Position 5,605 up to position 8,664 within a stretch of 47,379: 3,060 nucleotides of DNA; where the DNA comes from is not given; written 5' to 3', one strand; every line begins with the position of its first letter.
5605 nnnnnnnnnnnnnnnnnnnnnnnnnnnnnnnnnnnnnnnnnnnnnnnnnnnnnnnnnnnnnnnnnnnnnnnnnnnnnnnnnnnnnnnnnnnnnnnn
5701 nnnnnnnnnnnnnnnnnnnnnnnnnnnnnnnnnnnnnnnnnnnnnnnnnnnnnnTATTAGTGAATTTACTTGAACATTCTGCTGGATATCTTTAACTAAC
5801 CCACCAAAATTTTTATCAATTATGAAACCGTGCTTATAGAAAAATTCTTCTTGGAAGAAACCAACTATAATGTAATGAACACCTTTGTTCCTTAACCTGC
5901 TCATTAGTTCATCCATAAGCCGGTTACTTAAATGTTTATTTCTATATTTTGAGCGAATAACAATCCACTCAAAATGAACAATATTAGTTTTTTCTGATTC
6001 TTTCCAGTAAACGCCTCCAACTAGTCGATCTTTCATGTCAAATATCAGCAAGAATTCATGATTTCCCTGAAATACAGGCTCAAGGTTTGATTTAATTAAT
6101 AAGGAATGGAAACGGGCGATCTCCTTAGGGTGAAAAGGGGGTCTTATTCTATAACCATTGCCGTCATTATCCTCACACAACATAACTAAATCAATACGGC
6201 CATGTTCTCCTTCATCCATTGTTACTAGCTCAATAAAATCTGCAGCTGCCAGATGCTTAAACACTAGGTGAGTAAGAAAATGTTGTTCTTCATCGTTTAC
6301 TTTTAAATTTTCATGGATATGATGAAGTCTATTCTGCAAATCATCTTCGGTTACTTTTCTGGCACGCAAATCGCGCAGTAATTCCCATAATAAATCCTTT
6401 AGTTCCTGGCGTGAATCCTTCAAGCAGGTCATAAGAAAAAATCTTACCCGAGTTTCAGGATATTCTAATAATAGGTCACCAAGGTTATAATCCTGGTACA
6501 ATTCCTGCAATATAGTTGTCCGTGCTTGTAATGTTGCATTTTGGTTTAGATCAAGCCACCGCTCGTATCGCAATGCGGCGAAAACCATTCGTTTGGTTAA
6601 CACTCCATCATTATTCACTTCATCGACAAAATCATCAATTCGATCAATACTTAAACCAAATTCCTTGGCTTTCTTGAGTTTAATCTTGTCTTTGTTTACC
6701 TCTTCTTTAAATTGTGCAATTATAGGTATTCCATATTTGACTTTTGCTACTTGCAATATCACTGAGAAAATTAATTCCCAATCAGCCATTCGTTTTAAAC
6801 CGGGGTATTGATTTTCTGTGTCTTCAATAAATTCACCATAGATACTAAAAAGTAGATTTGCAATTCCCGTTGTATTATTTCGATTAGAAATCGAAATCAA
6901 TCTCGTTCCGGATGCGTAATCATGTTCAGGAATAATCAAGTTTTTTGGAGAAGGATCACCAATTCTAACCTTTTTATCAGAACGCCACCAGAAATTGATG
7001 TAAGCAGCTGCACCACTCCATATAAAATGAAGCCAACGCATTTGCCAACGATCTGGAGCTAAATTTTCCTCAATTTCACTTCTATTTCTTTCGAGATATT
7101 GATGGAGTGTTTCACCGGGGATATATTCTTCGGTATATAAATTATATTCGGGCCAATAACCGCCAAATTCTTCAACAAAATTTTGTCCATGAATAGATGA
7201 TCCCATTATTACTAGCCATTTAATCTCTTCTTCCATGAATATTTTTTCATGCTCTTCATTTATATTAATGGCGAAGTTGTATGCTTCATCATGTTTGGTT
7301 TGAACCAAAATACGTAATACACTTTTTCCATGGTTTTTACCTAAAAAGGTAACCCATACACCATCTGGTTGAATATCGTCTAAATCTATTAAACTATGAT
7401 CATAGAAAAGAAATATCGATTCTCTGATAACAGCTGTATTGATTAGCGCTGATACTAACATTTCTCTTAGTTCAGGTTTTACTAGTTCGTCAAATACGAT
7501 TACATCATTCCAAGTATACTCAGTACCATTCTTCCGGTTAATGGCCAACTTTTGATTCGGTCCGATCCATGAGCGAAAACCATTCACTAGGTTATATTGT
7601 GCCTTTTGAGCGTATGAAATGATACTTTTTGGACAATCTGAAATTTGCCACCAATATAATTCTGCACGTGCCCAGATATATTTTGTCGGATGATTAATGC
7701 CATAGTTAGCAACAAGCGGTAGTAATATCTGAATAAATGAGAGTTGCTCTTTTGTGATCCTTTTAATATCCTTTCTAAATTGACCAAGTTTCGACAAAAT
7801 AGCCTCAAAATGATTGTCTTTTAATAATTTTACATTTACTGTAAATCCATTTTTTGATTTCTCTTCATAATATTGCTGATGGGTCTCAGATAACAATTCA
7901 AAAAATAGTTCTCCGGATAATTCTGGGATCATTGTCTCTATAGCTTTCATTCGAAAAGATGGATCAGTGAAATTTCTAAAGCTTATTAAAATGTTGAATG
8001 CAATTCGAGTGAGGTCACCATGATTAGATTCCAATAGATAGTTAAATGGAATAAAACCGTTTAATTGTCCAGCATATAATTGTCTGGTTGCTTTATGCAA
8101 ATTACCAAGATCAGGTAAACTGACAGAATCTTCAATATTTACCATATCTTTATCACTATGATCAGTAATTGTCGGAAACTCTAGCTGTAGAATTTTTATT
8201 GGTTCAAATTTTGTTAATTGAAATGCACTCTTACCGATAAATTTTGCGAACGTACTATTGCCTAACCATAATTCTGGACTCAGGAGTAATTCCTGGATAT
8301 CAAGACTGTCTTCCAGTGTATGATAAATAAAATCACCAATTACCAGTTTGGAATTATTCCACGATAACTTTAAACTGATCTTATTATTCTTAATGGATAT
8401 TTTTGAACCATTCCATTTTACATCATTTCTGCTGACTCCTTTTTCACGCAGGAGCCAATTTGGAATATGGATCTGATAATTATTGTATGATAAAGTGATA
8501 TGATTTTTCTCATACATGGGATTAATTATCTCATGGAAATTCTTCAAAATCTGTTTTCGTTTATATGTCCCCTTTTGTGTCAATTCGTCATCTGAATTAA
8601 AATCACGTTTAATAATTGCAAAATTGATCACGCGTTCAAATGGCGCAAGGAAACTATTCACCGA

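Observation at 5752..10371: Stand-alone 1,539-aa fusion: acyl-AMP/CoA ligase + ~780 aa unknown (kinase-like core) + C-terminal GNAT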

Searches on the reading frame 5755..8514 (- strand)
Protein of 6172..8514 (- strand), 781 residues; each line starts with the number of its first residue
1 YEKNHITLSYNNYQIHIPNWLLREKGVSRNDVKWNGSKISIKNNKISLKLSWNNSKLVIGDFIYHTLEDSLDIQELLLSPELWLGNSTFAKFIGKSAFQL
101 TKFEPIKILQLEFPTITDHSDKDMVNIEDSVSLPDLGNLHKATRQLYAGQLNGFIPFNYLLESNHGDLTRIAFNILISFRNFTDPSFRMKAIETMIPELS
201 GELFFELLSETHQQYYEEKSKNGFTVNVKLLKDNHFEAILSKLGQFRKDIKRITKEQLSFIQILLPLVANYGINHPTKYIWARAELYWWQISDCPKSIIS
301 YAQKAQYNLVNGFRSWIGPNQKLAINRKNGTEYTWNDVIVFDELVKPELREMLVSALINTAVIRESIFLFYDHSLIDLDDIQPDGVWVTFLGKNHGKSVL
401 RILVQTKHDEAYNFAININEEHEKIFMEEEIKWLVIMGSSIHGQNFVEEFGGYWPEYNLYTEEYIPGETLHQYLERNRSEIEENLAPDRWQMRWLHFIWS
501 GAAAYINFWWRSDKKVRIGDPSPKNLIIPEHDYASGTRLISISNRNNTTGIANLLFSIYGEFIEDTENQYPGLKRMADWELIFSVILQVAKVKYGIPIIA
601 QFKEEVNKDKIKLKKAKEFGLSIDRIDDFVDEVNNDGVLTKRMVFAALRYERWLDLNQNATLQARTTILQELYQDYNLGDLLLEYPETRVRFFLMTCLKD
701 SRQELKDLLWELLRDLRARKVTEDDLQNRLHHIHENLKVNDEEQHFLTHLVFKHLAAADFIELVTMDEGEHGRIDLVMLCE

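Call 22: search_protein_representatives(protein=window:6172-8514:-)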
Query: 781 residues. Proteins with E-value up to 0.001 (for the whole library): 310; up to 1e-10: 231; up to 1e-30: 95. The best 150 are listed.
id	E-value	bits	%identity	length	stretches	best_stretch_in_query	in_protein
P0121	5.6e-205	699.4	44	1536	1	1-780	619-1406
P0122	6.5e-179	613.2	39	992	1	1-779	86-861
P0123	2.2e-171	588.3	38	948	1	1-777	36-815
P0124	7.4e-168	576.6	39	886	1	1-781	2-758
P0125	1.7e-129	449.8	33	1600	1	8-780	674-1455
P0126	1.1e-127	443.9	34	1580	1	1-778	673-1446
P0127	1.6e-114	400.2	30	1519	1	1-779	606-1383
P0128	8.0e-114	398.0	53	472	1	437-779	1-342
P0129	4.6e-113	395.5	33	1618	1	1-778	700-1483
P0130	2.4e-109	383.1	31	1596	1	7-780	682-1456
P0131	9.5e-109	381.2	33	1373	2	233-763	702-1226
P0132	3.5e-108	379.3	36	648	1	268-777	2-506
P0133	9.9e-106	371.2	31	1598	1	1-771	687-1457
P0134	3.0e-103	363.0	32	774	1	1-665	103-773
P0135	4.2e-103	362.5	30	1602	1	8-777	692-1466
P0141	4.4e-96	339.3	28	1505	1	7-770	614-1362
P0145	6.1e-88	312.4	27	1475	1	1-778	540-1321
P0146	2.4e-87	310.4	30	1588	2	305-777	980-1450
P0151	3.9e-82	293.2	33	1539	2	310-771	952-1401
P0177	8.9e-58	212.6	26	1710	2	334-776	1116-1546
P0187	1.0e-49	185.9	22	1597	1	57-773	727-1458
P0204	3.2e-34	134.7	22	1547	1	1-773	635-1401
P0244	3.3e-24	101.6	21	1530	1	4-774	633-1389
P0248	8.3e-23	97.0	21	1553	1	6-771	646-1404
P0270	5.1e-20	87.7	20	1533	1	4-776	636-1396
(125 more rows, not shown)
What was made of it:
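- Every complete hit is 1,470-1,710 aa with the middle at about residues 600-1450 (call 22).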

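Call 23: search_protein_families(library=pfam, proteins=[P0125, P0141, P0177, P0204, P0248, P0270], max_evalue=0.01)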
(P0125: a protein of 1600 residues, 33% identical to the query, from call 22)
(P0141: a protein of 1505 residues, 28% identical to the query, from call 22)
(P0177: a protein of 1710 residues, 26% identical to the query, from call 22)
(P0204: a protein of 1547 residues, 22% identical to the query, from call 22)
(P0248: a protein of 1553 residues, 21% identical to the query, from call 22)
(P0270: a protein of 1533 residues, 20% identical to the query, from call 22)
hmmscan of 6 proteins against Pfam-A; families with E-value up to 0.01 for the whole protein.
P0125 (1600 aa): 6 families
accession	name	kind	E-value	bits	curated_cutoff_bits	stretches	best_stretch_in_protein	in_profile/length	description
PF00501.34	AMP-binding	-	3.8e-63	214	29.9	1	145-511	16-384/384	AMP-binding enzyme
PF23562.2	AMP-binding_C_3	-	3.5e-14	53.7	20.8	1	550-669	7-122/124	AMP-binding enzyme C-terminal domain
PF00583.31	Acetyltransf_1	-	2.5e-06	28.2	20.7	1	1489-1571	28-116/116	Acetyltransferase (GNAT) family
PF13508.13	Acetyltransf_7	-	6.4e-06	26.9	27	1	1493-1572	2-83/84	Acetyltransferase (GNAT) domain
PF13673.13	Acetyltransf_10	-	0.0046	17.4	23.6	0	1472-1558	8-92/128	Acetyltransferase (GNAT) domain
PF14542.12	Acetyltransf_CG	-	0.01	16.4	30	0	1500-1555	6-60/80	GCN5-related N-acetyl-transferase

P0141 (1505 aa): 6 families
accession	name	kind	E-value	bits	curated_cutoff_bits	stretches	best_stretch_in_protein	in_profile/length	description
PF00501.34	AMP-binding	-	4.5e-50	171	29.9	1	88-452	3-384/384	AMP-binding enzyme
PF13673.13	Acetyltransf_10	-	1.9e-11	44.5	23.6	1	1384-1490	4-110/128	Acetyltransferase (GNAT) domain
PF23562.2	AMP-binding_C_3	-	4.4e-11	43.7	20.8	1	492-609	8-121/124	AMP-binding enzyme C-terminal domain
PF00583.31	Acetyltransf_1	-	2.5e-10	41.1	20.7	1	1397-1487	20-116/116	Acetyltransferase (GNAT) family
PF13508.13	Acetyltransf_7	-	3e-09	37.6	27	1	1413-1489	5-84/84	Acetyltransferase (GNAT) domain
PF08445.16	FR47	-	7.2e-05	23.1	22.1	1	1428-1490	15-80/86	FR47-like protein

P0177 (1710 aa): 7 families
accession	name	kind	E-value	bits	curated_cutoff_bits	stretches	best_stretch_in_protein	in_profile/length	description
PF00501.34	AMP-binding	-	1.4e-52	179.2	29.9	1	174-556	1-383/384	AMP-binding enzyme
PF23562.2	AMP-binding_C_3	-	1.7e-11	45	20.8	1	597-729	6-122/124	AMP-binding enzyme C-terminal domain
PF00583.31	Acetyltransf_1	-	2.9e-08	34.4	20.7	1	1587-1666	30-108/116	Acetyltransferase (GNAT) family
PF13508.13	Acetyltransf_7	-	9.2e-06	26.4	27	1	1589-1669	2-83/84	Acetyltransferase (GNAT) domain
PF13646.12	HEAT_2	-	0.00031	21.4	27.7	0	881-946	4-62/88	HEAT repeats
PF13673.13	Acetyltransf_10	-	0.00048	20.6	23.6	1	1579-1656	20-93/128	Acetyltransferase (GNAT) domain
PF13527.13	Acetyltransf_9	-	0.0095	16.4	25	0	1622-1669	78-125/127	Acetyltransferase (GNAT) domain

P0204 (1547 aa): 5 families
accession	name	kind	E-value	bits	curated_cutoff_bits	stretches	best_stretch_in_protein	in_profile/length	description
PF00501.34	AMP-binding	-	2.3e-46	158.8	29.9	1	95-454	1-355/384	AMP-binding enzyme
PF23562.2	AMP-binding_C_3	-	3.3e-11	44.1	20.8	1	520-637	8-122/124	AMP-binding enzyme C-terminal domain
PF13673.13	Acetyltransf_10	-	6.4e-10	39.5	23.6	1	1427-1527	10-110/128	Acetyltransferase (GNAT) domain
PF00583.31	Acetyltransf_1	-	9.8e-09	36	20.7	1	1438-1524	27-116/116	Acetyltransferase (GNAT) family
PF13508.13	Acetyltransf_7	-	4e-07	30.8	27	1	1447-1525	2-83/84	Acetyltransferase (GNAT) domain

P0248 (1553 aa): 6 families
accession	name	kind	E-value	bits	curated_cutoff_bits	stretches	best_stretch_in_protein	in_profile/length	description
PF00501.34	AMP-binding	-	2.1e-51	175.4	29.9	1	101-469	1-360/384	AMP-binding enzyme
PF23562.2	AMP-binding_C_3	-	2.2e-10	41.4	20.8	1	524-643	6-122/124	AMP-binding enzyme C-terminal domain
PF00583.31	Acetyltransf_1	-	1.6e-08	35.3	20.7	1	1443-1529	20-116/116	Acetyltransferase (GNAT) family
PF13673.13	Acetyltransf_10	-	1.4e-06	28.7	23.6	1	1431-1530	9-108/128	Acetyltransferase (GNAT) domain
PF13508.13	Acetyltransf_7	-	1.9e-05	25.4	27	1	1453-1530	3-83/84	Acetyltransferase (GNAT) domain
PF14542.12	Acetyltransf_CG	-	0.00016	22.1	30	1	1454-1514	2-61/80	GCN5-related N-acetyl-transferase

P0270 (1533 aa): 6 families
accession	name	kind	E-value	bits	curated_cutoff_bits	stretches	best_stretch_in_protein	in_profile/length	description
PF00501.34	AMP-binding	-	3.9e-55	187.7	29.9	1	97-467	6-381/384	AMP-binding enzyme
PF23562.2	AMP-binding_C_3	-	6.5e-08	33.4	20.8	1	519-635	9-122/124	AMP-binding enzyme C-terminal domain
PF00583.31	Acetyltransf_1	-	1.3e-07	32.3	20.7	1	1435-1516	28-116/116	Acetyltransferase (GNAT) family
PF13508.13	Acetyltransf_7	-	9.2e-05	23.2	27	1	1440-1517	3-83/84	Acetyltransferase (GNAT) domain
PF14542.12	Acetyltransf_CG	-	0.00018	22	30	1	1449-1513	9-73/80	GCN5-related N-acetyl-transferase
PF13673.13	Acetyltransf_10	-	0.0045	17.4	23.6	1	1439-1517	30-108/128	Acetyltransferase (GNAT) domain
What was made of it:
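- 7537..8109 (-): Alpha-helical repeat region (aa 755-945), ARM/HEAT-like. A HEAT_2 hit in relative P0177 (call 23).
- Six members at 19-33% identity all show AMP-binding + C_3 + GNAT (call 23).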

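Call 24: predict_structure(alignment_id=A1)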
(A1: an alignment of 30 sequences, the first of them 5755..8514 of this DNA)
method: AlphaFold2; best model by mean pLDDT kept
length: 920 residues; sequences in the alignment: 30
mean_pLDDT: 83.8   pTM: 0.68
mean pLDDT of the five models: 83.8, 83.5, 81.9, 81.8, 79.6
residues with pLDDT >= 90: 391; 70-90: 424; 50-70: 60; < 50: 45
segments of 3 or more residues with pLDDT < 50: 118-130, 754-775, 913-920
pLDDT, mean of each block of 10 residues (from residue 1): 75 91 85 91 85 91 92 92 91 86 85 64 46 77 89 88 83 91 88 91 93 85 78 93 88 90 95 93 92 90 96 92 87 93 93 93 93 90 93 88 91 93 90 81 67 92 85 92 87 90 91 87 84 64 86 94 95 89 93 92 94 94 95 90 90 86 85 84 87 91 90 88 73 77 82 41 27 49 76 73 80 68 85 85 76 79 84 81 68 77 76 39
secondary structure, 60 per line:
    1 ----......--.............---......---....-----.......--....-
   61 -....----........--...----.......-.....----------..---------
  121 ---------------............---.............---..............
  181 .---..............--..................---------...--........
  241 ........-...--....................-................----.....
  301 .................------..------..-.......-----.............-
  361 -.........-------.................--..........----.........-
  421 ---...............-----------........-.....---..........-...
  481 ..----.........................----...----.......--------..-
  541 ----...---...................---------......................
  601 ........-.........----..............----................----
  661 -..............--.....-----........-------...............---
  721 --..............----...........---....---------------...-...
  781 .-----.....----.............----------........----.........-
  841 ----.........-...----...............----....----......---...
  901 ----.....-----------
elements in order (helices of 4 or more, strands of 3 or more residues): E5-10 E13-18 H19-25 E32-34 E38-41 E47-53 E56-59 E62-65 E70-72 H73-77 H87-93 H95-99 H136-147 H151-163 H167-181 H185-198 H201-218 H233-248 H255-274 H276-291 H296-317 H335-338 E339-341 H347-359 H362-370 E381-394 E397-406 E411-419 H424-438 E450-454 E459-463 E467-469 H470-476 H478-482 H487-511 E516-518 E526-529 E545-547 H551-569 H579-608 H610-618 H623-636 H641-656 H662-675 H678-682 H688-695 H703-717 H723-736 H741-751 H755-758 E778-781 E787-791 H796-808 E819-826 E831-839 E845-853 H862-876 E881-884 H889-894 E898-900 E905-909
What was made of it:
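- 7537..8109 (-): AF2 helices (call 24).
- The AF2 model of aa 620-1539 is confident across the junctions (pLDDT 83.8; call 24).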

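Call 26: list_cluster_members(proteins=[P0125, P0141, P0177, P0204, P0248, P0270, P0127, P0145, P0187, P0121])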
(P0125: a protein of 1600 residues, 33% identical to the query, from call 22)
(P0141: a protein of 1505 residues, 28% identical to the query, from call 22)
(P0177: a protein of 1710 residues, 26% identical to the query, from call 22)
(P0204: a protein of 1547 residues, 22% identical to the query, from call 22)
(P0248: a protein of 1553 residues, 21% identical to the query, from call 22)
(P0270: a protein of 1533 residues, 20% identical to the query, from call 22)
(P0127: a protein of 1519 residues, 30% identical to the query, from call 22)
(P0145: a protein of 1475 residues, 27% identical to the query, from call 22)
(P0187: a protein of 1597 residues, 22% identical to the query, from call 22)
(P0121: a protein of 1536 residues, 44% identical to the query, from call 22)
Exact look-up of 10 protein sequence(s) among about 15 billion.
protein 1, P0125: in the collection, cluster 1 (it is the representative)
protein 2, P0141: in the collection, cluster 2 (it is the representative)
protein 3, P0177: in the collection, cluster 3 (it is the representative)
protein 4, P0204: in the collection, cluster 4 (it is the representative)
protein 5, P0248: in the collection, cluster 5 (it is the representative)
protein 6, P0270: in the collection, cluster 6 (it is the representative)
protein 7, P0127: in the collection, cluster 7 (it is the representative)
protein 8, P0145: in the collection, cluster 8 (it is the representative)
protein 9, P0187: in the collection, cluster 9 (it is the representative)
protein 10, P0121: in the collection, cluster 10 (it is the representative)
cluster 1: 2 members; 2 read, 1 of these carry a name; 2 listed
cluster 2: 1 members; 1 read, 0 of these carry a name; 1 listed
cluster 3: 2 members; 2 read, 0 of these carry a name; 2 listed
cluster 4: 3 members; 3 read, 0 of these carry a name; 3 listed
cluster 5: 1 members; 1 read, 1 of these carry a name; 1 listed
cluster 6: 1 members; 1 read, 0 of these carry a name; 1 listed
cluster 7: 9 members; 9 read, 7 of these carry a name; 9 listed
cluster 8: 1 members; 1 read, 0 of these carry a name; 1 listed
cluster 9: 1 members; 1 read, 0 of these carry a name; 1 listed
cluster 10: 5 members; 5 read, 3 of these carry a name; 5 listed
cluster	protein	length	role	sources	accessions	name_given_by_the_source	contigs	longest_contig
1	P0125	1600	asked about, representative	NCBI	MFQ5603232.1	MAG: GNAT family N-acetyltransferase [bacterium]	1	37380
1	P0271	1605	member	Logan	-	-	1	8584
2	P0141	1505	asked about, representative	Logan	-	-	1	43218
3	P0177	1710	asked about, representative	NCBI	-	-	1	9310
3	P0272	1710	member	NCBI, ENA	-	-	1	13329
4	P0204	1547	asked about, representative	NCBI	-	-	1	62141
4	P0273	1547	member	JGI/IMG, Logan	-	-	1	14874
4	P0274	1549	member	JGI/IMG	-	-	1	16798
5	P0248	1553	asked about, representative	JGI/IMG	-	long-chain acyl-CoA synthetase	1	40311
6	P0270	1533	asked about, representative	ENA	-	-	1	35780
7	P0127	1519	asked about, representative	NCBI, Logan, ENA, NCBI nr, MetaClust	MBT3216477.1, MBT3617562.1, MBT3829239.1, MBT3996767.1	MAG: GNAT family N-acetyltransferase [Candidatus Marinimicrobia bacterium] | GNAT family N-acetyltransferase [Candidatus Neomarinimicrobiota bacterium] | \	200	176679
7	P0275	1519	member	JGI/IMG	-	long-subunit acyl-CoA synthetase (AMP-forming)/GNAT superfamily N-acetyltransferase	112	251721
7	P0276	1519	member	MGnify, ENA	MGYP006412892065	FL=1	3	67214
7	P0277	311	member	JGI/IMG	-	GNAT superfamily N-acetyltransferase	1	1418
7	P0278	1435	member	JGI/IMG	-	long-subunit acyl-CoA synthetase (AMP-forming)/GNAT superfamily N-acetyltransferase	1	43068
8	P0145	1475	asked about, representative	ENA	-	-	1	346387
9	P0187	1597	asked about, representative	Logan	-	-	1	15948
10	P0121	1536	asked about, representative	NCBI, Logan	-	-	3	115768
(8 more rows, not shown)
